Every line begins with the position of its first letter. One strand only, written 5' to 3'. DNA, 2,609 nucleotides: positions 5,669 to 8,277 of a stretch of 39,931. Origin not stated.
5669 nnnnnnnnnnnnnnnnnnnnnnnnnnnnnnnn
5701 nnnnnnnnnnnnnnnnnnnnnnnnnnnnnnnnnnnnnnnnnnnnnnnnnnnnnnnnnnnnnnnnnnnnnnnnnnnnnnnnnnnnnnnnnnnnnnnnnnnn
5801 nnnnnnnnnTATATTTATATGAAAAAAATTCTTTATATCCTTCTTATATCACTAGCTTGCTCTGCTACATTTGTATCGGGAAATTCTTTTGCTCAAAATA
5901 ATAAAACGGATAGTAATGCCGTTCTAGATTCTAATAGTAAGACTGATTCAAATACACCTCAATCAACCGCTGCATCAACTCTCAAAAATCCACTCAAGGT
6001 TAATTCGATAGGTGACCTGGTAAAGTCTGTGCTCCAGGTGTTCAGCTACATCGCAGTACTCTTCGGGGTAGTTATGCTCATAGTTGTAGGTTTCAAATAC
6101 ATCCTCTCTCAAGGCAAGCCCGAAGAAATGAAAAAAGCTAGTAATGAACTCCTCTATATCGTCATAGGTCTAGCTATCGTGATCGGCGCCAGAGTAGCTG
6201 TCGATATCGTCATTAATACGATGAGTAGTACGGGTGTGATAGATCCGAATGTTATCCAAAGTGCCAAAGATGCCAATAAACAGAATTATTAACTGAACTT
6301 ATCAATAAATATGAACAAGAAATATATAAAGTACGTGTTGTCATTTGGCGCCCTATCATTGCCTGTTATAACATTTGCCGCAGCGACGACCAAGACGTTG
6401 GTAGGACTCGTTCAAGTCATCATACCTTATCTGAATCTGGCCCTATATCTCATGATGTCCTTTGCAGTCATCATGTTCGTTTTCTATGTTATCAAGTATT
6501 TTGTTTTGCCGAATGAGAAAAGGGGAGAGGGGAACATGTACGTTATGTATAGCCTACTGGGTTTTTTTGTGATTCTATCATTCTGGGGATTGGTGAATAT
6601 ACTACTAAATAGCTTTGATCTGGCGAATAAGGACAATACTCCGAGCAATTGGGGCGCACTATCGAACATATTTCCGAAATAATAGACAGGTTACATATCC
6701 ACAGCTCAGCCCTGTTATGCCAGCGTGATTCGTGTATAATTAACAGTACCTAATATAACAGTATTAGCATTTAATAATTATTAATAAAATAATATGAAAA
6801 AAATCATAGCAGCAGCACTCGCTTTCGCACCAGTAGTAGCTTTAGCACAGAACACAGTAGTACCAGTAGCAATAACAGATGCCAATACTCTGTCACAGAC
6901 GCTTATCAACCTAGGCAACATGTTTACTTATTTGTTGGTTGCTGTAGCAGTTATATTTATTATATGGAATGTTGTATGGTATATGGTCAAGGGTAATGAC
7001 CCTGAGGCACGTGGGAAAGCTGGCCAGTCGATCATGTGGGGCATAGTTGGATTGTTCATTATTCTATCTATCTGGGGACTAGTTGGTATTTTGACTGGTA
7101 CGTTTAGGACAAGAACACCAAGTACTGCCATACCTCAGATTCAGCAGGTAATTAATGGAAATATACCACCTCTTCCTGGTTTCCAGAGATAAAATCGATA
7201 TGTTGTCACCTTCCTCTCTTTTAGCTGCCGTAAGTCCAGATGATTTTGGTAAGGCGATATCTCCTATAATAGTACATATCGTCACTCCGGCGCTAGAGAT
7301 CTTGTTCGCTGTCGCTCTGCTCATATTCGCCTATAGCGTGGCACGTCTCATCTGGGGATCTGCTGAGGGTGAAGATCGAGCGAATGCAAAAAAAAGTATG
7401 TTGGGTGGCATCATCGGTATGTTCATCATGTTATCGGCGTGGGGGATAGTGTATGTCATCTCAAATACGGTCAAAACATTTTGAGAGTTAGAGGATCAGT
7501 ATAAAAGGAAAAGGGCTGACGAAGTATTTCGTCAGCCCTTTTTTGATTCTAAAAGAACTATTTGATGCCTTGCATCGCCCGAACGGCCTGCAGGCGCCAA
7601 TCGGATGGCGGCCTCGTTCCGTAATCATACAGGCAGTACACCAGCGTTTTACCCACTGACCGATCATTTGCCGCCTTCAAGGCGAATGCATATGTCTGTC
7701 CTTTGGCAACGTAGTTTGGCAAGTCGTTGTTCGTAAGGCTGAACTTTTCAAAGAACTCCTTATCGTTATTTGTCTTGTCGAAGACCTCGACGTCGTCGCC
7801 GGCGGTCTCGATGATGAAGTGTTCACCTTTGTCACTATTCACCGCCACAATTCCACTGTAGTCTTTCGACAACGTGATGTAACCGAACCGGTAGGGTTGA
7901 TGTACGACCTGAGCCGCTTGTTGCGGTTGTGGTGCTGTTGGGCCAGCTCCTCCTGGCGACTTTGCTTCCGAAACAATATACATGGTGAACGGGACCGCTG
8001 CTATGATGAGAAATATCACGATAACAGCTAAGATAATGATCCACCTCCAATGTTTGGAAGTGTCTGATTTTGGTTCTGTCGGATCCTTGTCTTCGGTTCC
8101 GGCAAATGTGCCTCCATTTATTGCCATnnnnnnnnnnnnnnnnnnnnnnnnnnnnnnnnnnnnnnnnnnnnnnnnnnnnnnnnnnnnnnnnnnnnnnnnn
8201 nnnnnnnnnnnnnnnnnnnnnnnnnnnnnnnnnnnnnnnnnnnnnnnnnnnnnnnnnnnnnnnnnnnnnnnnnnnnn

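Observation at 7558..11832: GC-rich minus-strand block of four surface/membrane protein genes: candidate accessory cell-surface module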

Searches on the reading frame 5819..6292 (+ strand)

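Call 4: search_protein_families(library=pfam, proteins=[window:5819-6292:+], max_evalue=0.1)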
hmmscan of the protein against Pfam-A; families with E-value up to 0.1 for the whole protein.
window:5819-6292:+ (157 aa): 7 families
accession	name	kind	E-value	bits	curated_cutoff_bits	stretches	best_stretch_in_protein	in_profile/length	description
PF18895.5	T4SS_pilin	-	7.6e-10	39.2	26.6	1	61-125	2-65/71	Type IV secretion system pilin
PF04956.18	TrbC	-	4.7e-08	33.6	27.9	1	56-128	34-95/98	TrbC/VIRB2 pilin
PF07214.17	DUF1418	-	0.00015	21.9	22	1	62-155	2-91/94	Protein of unknown function (DUF1418)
PF03606.21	DcuC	-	0.0028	16.7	23.1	1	7-149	205-350/461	C4-dicarboxylate anaerobic carrier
PF19607.4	DUF6112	-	0.025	14.8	25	1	62-127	11-76/88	Family of unknown function (DUF6112)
PF24003.1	DUF7319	-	0.039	13.8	27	1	40-133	88-170/205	Domain of unknown function (DUF7319)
PF01312.24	Bac_export_2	-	0.041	13.5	24.4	1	52-135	119-202/335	FlhB HrpN YscU SpaS Family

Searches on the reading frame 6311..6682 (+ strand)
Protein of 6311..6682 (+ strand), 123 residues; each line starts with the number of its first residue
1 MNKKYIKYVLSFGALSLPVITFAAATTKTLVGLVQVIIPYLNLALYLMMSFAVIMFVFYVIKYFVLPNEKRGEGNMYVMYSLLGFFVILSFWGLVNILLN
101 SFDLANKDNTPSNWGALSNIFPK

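Call 4: search_protein_families(library=pfam, proteins=[window:6311-6682:+], max_evalue=0.1)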
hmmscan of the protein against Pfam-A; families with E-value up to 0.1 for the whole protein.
window:6311-6682:+ (123 aa): 2 families
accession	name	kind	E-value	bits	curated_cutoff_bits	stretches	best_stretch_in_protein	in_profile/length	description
PF18895.5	T4SS_pilin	-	1.5e-06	28.6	26.6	1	34-98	6-71/71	Type IV secretion system pilin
PF05875.18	Ceramidase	-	0.035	13.9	32.5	1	17-109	109-200/259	Ceramidase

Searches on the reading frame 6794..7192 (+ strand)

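Call 4: search_protein_families(library=pfam, proteins=[window:6794-7192:+], max_evalue=0.1)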
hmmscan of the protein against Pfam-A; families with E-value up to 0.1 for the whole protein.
window:6794-7192:+ (132 aa): 2 families
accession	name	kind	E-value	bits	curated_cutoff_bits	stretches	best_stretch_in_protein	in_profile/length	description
PF18895.5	T4SS_pilin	-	2.6e-14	53.5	26.6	1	32-100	4-71/71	Type IV secretion system pilin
PF01292.26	Ni_hydr_CYTB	-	0.031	14.5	30.1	1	29-99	40-122/179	Prokaryotic cytochrome b561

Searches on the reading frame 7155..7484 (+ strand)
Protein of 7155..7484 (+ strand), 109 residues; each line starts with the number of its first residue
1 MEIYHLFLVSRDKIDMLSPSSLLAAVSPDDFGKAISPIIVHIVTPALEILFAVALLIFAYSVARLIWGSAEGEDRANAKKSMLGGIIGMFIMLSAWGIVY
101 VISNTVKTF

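Call 4: search_protein_families(library=pfam, proteins=[window:7155-7484:+], max_evalue=0.1)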
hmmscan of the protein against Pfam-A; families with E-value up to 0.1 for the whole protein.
window:7155-7484:+ (109 aa): 2 families
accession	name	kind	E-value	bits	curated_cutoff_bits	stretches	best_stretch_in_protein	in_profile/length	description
PF18895.5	T4SS_pilin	-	1.9e-08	34.7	26.6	1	32-102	2-71/71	Type IV secretion system pilin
PF09500.16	YiiD_C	-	0.018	15.4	27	1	70-104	34-68/144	Putative thioesterase (yiiD_Cterm)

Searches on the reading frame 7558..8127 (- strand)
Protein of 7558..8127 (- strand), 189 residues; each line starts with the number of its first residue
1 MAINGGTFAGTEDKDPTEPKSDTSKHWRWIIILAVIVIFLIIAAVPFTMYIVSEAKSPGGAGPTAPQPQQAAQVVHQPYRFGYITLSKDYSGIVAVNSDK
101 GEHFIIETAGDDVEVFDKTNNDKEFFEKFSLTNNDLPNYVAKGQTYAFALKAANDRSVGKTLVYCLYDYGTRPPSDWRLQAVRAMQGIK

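Call 4: search_protein_families(library=pfam, proteins=[window:7558-8127:-], max_evalue=0.1)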
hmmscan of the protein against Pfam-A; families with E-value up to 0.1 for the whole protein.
window:7558-8127:- (189 aa): 1 family
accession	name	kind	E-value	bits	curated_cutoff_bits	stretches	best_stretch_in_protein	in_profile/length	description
PF13067.11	DUF3930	-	0.027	14.7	25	1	33-52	25-44/51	Protein of unknown function (DUF3930)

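Call 8: search_protein_families(library=ncbifam, proteins=[window:7558-8127:-], max_evalue=0.1)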
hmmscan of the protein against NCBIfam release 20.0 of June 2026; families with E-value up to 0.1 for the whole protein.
window:7558-8127:- (189 aa): 3 families
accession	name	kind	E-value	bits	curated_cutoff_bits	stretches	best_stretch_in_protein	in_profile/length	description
TIGR03943.1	TIGR03943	equivalog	0.03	13.7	88.8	1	14-84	44-109/221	TIGR03943 family putative permease subunit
NF047521.1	LIC_11904_fam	equivalog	0.033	12.7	400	1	84-140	207-259/398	LIC_11904 family protein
NF038038.1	cytoc_DsrJ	equivalog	0.073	13.4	100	0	31-75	6-48/121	sulfate reduction electron transfer complex DsrMKJOP subunit DsrJ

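Call 9: search_protein_families(library=phrogs, proteins=[window:7558-8127:-], max_evalue=0.1)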
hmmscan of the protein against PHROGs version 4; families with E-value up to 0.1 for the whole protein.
window:7558-8127:- (189 aa): 0 families

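Call 57: search_protein_families(library=pfam, alignment_id=A7, max_evalue=0.1)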
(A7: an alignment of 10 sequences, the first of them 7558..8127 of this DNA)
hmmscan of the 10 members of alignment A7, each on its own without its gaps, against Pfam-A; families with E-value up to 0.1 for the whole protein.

A. member 1, window:7558-8127:- (189 aa): 1 family
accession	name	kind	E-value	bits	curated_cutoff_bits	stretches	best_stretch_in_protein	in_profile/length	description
PF13067.11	DUF3930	-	0.027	14.7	25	1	33-52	25-44/51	Protein of unknown function (DUF3930)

B. families by the number of members that match (of 10 scanned): 4 families
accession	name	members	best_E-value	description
PF13903.11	Claudin_2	1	0.0097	PMP-22/EMP/MP20/Claudin tight junction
PF05739.25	SNARE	1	0.023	SNARE domain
PF13067.11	DUF3930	1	0.027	Protein of unknown function (DUF3930)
PF11293.13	DUF3094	1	0.037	Protein of unknown function (DUF3094)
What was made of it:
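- On NfeD / STOPP partner family (gene A): No NfeD hit at E<=0.1 in A or in 9 positional homologues (calls 4, 57).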

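Call 58: search_solved_structures(query=A7, max_evalue=5)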
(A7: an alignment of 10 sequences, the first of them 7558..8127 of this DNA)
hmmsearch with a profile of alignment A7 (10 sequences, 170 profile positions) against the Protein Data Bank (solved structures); distinct sequences matched with E-value up to 5: 13.
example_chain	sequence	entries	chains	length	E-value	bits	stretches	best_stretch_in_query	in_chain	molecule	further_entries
4bkg_A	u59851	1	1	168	0.076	16.7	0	104-163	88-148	SMALL UBIQUITIN-RELATED MODIFIER 2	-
7eo2_A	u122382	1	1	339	0.4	14.4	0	9-59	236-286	Sphingosine 1-phosphate receptor 1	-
7eo4_A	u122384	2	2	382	0.47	14.2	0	9-59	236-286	Sphingosine 1-phosphate receptor 1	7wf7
6b87_A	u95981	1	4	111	0.48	14.1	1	27-62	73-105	TMHC2_E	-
8g94_A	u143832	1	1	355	0.49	14.1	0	9-59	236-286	Sphingosine 1-phosphate receptor 1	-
7td3_R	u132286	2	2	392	0.53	14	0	9-59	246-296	Sphingosine 1-phosphate receptor 1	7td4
3vgi_A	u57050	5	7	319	0.86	13.3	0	31-69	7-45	Endoglucanase A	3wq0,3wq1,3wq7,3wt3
3wr0_A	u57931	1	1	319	0.87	13.3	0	31-69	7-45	Endoglucanase A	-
9hmf_O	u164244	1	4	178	0.99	13.1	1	13-66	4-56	Flagellar protein FliL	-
9vny_F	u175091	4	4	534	1.2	12.8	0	9-59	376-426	Soluble cytochrome b562,Sphingosine 1-phosphate receptor 1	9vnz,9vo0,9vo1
8yic_R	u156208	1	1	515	1.5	12.6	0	9-59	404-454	Endolysin,Sphingosine 1-phosphate receptor 1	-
7evy_D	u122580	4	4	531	1.6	12.5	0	9-59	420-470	Sphingosine 1-phosphate receptor 1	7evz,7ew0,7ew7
7vie_F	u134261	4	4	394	2.1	12.1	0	9-59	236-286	Sphingosine 1-phosphate receptor 1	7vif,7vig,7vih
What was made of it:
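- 7558..8127 (-): Gene A (189 aa): short N-terminal tail, one TM helix (aa ~23-51), a Pro/Gln/Ala stalk, and a beta-rich C-terminal domain ending in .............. It is the partner of the SPFH gene. No Pfam or PDB match in 10 partners (calls 57, 58).
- On NfeD / STOPP partner family (gene A): No PDB profile hit (call 58).
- None of 10 partner proteins hits NfeD or any other Pfam family at E<=0.1 (call 57), and there is no PDB profile hit (call 58).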

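Call 67: predict_structure(protein=window:7558-8127:-)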
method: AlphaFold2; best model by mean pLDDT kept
length: 189 residues; sequences in the alignment: 1
mean_pLDDT: 47.5   pTM: 0.27
mean pLDDT of the five models: 47.5, 46.4, 44.6, 44.0, 43.7
residues with pLDDT >= 90: 7; 70-90: 11; 50-70: 39; < 50: 132
segments of 3 or more residues with pLDDT < 50: 1-16, 18-20, 51-80, 92-105, 107-114, 116-136, 151-163, 168-189
pLDDT, mean of each block of 10 residues (from residue 1): 38 45 68 91 65 41 37 37 52 42 43 45 40 49 56 38 46 38 29
secondary structure, 60 per line:
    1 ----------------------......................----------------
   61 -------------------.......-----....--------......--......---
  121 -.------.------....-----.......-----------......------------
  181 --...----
elements in order: H23-44 E80-86 E92-95 E104-109 E112-117 H136-139 E145-151 E163-168
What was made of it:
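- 7558..8127 (-): The single-sequence AF2 model has pLDDT 47.5: a TM helix plus strands only (call 67).
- On NfeD / STOPP partner family (gene A): The fold could not be tested because the model has pLDDT 47.5 (call 67).
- A has no recognisable domain, and its only model is low-confidence (calls 57, 58, 67). A is a small membrane protein with a beta-rich C-terminal domain (call 67).
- Tried and rejected: The single-sequence model is too poor for a fold search (call 67).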

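Call 84: search_protein_families(library=padloc, proteins=[window:7558-8127:-], max_evalue=0.01)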
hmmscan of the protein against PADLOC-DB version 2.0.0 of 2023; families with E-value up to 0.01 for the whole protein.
window:7558-8127:- (189 aa): 0 families
